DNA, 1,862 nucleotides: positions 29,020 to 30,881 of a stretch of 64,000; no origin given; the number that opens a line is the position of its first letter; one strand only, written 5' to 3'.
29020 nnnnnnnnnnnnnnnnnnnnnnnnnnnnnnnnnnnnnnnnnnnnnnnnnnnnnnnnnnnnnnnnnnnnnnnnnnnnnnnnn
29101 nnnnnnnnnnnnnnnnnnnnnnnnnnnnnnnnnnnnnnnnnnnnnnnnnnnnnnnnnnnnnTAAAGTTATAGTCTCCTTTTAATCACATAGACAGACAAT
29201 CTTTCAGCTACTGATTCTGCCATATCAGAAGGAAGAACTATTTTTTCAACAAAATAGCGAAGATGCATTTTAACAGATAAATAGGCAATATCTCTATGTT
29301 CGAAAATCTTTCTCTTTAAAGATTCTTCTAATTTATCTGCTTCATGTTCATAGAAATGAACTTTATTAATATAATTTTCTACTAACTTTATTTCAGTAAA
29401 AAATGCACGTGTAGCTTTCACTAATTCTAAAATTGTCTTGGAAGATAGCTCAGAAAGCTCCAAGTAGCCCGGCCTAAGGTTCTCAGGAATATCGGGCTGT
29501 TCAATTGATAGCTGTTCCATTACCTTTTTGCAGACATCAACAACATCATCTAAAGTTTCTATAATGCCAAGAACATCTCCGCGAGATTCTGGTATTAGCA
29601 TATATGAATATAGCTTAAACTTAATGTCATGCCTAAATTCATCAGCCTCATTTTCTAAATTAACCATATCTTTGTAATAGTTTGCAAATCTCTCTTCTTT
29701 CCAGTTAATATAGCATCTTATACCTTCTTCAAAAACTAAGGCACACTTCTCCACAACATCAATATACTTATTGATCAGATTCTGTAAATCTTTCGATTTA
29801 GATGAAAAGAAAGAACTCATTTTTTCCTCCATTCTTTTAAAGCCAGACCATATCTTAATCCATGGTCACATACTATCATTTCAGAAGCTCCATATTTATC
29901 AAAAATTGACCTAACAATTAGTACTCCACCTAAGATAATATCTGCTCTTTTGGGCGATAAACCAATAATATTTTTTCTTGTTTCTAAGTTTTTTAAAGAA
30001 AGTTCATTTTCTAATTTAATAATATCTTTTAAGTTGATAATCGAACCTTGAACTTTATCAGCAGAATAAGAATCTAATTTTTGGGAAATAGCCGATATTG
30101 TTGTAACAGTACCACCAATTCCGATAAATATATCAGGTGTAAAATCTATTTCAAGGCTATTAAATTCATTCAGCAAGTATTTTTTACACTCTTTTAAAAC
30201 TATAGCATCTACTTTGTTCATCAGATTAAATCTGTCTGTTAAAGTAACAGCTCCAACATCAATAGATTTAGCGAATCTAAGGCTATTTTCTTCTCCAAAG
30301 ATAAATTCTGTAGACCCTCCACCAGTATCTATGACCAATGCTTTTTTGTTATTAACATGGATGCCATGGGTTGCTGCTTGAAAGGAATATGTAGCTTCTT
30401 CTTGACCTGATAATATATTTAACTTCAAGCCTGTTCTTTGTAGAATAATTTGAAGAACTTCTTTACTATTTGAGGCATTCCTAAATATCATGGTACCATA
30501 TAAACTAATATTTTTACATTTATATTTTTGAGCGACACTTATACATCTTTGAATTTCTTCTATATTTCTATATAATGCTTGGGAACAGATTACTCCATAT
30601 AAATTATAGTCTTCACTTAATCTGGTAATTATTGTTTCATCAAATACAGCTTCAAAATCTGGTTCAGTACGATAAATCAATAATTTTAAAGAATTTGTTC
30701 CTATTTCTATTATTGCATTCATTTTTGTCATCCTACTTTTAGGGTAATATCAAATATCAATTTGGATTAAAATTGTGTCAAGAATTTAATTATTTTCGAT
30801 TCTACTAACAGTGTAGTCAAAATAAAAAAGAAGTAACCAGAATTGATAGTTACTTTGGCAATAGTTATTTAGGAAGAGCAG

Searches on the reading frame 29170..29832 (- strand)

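Call 66: search_protein_families(library=pfam, proteins=[window:29170-29832:-], max_evalue=0.001)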
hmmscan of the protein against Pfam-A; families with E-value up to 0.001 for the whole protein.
window:29170-29832:- (221 aa): 1 family
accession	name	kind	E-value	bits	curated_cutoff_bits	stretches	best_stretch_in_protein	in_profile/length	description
PF01865.21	PhoU_div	-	5e-27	95.1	24.4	1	7-217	4-213/214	Protein of unknown function DUF47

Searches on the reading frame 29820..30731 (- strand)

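Call 66: search_protein_families(library=pfam, proteins=[window:29820-30731:-], max_evalue=0.001)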
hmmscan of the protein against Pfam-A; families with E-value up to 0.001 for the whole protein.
window:29820-30731:- (304 aa): 1 family
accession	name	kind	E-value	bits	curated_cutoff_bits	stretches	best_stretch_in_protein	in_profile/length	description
PF02541.22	Ppx-GppA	-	3.7e-53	181.3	27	1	26-300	10-281/285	Ppx/GppA phosphatase family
